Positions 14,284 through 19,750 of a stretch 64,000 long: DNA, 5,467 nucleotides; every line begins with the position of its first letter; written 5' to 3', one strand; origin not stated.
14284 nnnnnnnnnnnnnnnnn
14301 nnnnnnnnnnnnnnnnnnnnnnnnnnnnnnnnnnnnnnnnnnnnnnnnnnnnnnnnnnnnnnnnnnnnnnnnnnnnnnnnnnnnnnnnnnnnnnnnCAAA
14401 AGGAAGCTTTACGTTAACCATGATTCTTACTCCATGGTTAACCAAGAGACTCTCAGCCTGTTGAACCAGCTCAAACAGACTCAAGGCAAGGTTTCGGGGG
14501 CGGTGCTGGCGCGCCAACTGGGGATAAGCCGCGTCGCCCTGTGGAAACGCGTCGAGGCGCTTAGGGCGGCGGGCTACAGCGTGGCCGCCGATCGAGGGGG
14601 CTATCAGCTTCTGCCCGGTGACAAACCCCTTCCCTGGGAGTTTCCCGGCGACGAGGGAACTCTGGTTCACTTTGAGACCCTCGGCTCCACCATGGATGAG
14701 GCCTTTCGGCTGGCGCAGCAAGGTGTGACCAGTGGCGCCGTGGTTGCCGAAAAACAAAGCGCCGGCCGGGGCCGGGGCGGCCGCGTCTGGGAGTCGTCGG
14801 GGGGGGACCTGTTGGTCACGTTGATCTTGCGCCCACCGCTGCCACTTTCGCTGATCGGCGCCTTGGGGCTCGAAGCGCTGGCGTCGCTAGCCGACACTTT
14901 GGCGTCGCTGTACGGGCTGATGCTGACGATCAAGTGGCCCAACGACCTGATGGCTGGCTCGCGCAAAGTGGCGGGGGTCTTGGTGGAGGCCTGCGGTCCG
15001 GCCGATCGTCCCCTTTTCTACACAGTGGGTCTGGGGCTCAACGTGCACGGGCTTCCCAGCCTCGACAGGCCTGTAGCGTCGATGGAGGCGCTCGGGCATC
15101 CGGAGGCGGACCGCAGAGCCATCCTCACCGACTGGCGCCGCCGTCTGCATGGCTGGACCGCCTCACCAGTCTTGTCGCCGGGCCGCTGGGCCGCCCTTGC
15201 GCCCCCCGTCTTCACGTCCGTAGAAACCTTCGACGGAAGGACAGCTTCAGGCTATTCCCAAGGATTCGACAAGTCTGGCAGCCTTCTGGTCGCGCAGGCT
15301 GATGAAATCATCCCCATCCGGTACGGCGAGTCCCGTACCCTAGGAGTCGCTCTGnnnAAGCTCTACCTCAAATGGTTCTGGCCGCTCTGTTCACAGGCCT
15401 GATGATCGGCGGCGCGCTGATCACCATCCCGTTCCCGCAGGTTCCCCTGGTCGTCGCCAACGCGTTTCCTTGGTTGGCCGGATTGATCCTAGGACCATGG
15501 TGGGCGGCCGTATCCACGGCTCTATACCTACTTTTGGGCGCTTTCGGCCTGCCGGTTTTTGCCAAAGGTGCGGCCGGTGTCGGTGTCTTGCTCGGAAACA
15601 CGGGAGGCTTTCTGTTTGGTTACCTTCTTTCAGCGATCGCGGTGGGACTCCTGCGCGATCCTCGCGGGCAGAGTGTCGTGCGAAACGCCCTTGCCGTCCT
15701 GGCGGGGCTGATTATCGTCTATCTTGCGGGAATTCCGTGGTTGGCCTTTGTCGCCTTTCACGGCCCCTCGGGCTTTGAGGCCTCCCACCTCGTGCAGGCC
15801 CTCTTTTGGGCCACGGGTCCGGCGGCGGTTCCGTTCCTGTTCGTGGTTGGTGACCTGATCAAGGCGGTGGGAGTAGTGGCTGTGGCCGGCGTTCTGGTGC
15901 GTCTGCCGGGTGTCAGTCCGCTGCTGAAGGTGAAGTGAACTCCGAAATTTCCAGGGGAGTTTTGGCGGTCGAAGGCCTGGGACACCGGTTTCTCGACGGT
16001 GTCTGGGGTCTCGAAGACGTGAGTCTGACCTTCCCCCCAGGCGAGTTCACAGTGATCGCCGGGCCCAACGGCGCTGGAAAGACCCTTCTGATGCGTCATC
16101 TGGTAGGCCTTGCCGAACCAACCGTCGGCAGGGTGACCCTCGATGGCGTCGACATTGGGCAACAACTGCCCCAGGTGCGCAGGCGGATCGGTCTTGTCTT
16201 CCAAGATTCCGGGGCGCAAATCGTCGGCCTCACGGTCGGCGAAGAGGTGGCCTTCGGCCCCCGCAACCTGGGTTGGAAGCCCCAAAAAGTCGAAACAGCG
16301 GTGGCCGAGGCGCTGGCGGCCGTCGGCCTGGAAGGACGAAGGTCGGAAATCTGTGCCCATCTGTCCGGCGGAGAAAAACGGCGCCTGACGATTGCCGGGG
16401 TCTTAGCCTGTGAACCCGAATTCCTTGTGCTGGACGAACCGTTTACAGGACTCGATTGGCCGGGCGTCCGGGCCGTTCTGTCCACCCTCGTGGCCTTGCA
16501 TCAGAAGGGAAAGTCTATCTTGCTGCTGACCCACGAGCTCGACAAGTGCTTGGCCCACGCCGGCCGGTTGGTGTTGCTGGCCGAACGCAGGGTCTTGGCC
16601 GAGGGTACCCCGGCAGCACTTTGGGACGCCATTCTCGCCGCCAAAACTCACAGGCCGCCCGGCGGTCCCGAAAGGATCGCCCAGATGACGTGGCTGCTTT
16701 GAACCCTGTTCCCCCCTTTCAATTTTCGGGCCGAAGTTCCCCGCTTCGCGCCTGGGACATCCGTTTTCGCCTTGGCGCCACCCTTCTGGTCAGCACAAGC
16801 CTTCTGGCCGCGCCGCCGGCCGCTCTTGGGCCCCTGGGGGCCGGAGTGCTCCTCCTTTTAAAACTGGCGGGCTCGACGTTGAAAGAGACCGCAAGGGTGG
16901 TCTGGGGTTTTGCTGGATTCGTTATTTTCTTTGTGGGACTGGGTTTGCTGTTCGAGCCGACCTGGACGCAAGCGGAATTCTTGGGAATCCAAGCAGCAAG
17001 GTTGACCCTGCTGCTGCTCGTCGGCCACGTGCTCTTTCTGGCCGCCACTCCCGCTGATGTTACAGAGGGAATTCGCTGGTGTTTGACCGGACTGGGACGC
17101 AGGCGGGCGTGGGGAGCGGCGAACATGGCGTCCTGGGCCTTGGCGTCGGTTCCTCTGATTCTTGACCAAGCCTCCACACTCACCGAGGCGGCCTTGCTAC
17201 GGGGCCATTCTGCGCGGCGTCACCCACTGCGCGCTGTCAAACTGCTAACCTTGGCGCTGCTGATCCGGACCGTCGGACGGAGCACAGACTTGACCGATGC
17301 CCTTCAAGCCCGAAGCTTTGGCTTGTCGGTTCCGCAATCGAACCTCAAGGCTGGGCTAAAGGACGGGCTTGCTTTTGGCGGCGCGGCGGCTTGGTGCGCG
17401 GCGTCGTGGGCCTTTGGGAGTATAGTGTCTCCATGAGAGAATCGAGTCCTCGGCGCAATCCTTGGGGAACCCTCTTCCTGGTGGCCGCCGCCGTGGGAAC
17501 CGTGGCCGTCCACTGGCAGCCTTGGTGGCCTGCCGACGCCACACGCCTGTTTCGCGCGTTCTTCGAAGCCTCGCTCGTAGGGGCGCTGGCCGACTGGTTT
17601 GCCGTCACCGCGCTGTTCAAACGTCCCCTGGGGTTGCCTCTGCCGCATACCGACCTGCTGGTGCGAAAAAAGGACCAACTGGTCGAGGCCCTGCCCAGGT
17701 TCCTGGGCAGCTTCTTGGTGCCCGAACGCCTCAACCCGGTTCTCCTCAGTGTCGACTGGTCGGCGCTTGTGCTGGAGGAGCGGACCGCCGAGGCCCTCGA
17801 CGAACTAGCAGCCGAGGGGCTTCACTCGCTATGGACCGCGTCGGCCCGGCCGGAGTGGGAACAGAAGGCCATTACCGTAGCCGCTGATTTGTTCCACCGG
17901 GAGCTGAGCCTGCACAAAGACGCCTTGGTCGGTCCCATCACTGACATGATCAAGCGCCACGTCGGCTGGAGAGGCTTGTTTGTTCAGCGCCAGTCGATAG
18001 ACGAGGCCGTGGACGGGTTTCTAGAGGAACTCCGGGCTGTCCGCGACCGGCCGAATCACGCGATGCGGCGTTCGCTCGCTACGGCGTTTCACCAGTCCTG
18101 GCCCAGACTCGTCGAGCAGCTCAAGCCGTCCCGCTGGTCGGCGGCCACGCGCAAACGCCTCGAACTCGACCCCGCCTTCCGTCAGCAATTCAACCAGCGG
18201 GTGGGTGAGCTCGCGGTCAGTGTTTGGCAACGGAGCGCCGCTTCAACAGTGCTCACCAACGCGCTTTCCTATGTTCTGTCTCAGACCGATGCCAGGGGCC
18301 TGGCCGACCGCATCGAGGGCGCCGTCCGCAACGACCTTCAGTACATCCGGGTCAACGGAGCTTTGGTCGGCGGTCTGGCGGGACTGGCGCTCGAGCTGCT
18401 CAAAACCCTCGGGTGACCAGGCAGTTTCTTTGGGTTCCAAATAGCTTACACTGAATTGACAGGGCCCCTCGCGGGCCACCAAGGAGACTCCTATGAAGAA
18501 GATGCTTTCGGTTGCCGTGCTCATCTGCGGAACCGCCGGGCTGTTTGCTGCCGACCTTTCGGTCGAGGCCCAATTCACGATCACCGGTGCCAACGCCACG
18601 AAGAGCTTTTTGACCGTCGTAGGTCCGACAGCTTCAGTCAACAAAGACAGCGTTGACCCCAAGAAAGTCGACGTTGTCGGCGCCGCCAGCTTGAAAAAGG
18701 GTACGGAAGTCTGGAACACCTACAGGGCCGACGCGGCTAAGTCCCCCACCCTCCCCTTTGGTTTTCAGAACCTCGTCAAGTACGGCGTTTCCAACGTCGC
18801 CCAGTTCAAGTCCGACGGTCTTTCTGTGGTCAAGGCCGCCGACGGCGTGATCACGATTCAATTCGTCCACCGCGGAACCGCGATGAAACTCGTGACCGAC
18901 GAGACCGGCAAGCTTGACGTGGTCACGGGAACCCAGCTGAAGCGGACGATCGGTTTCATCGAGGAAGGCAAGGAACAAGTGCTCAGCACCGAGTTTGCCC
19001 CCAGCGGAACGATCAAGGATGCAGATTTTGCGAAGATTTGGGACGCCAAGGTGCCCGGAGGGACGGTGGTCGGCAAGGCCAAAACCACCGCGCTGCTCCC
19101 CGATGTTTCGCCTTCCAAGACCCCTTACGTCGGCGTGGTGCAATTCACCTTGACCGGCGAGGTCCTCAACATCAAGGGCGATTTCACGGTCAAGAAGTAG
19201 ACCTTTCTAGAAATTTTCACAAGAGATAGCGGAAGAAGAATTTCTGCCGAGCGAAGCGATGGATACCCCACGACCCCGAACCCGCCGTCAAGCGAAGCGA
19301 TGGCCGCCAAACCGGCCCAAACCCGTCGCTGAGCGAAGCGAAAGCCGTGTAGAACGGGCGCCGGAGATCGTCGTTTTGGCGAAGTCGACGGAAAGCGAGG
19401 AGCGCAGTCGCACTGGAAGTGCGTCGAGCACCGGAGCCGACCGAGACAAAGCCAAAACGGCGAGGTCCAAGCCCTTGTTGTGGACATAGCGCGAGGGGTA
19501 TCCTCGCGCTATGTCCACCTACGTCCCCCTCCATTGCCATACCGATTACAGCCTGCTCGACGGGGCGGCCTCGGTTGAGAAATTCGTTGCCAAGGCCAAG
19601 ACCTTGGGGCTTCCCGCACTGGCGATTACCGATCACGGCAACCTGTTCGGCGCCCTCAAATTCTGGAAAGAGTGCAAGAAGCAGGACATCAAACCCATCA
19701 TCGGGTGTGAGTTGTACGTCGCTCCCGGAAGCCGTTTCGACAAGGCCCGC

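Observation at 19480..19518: dnaE start codon embedded in a perfect 17-bp palindrome/hairpin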

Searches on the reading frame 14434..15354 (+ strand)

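Call 64: search_protein_families(library=pfam, proteins=[window:14434-15354:+], max_evalue=0.01)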
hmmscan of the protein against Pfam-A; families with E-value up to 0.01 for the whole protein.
window:14434-15354:+ (307 aa): 4 families
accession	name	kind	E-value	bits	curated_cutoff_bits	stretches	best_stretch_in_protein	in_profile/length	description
PF03099.24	BPL_LplA_LipB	-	1.7e-16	60.7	21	1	95-199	19-129/133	Biotin/lipoate A/B protein ligase family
PF08279.18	HTH_11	-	1.1e-12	48.1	25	1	7-58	3-55/55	HTH domain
PF13412.12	HTH_24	-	0.0021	18.1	21.9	1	8-48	7-46/48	Winged helix-turn-helix DNA-binding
PF13404.12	HTH_AsnC-type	-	0.0094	16.2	27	0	15-44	13-42/42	AsnC-type helix-turn-helix domain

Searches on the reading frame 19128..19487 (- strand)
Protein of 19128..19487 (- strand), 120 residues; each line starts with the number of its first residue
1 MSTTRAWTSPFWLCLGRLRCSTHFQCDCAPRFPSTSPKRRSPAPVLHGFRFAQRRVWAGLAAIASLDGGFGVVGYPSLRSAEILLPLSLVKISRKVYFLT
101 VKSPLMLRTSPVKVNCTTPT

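Call 64: search_protein_families(library=pfam, proteins=[window:19128-19487:-], max_evalue=0.01)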
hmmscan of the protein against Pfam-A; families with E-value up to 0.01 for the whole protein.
window:19128-19487:- (120 aa): 0 families

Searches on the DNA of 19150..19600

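Call 16: search_rna_families(source=window, start=19150, end=19600, threshold=evalue, max_evalue=10)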
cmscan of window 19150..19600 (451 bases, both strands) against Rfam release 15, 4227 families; matches with E-value up to 10: 8.
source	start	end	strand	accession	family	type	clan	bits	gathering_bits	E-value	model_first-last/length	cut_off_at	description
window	19480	19518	+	RF04159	MIR1437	Gene; miRNA;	-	23.3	168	0.091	1-192/192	no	MIR1437 microRNA precursor family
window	19480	19518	-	RF04159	MIR1437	Gene; miRNA;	-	22.6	168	0.13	1-192/192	no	MIR1437 microRNA precursor family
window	19300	19387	+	RF02928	Actinomyces-1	Gene; sRNA;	-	19.7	39.1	0.81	1-110/110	no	Actinomyces-1 RNA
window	19479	19519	-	RF03629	mir-641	Gene; miRNA;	-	17.9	100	1.1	1-98/98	no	mir-641 microRNA precursor family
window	19480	19519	-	RF04119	MIR1858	Gene; miRNA;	-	16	137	4.9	1-197/197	no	MIR1858 microRNA precursor family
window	19482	19516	-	RF00958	mir-498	Gene; miRNA;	-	15.7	85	3.9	1-85/85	no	mir-498 microRNA precursor family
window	19478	19518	-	RF03716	mir-7131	Gene; miRNA;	-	15.4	74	3.6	1-84/84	no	mir-7131 microRNA precursor family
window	19369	19427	+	RF02226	sX7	Gene; sRNA;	-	12.6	55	7.7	1-95/95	no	Xanthomonas sRNA sX7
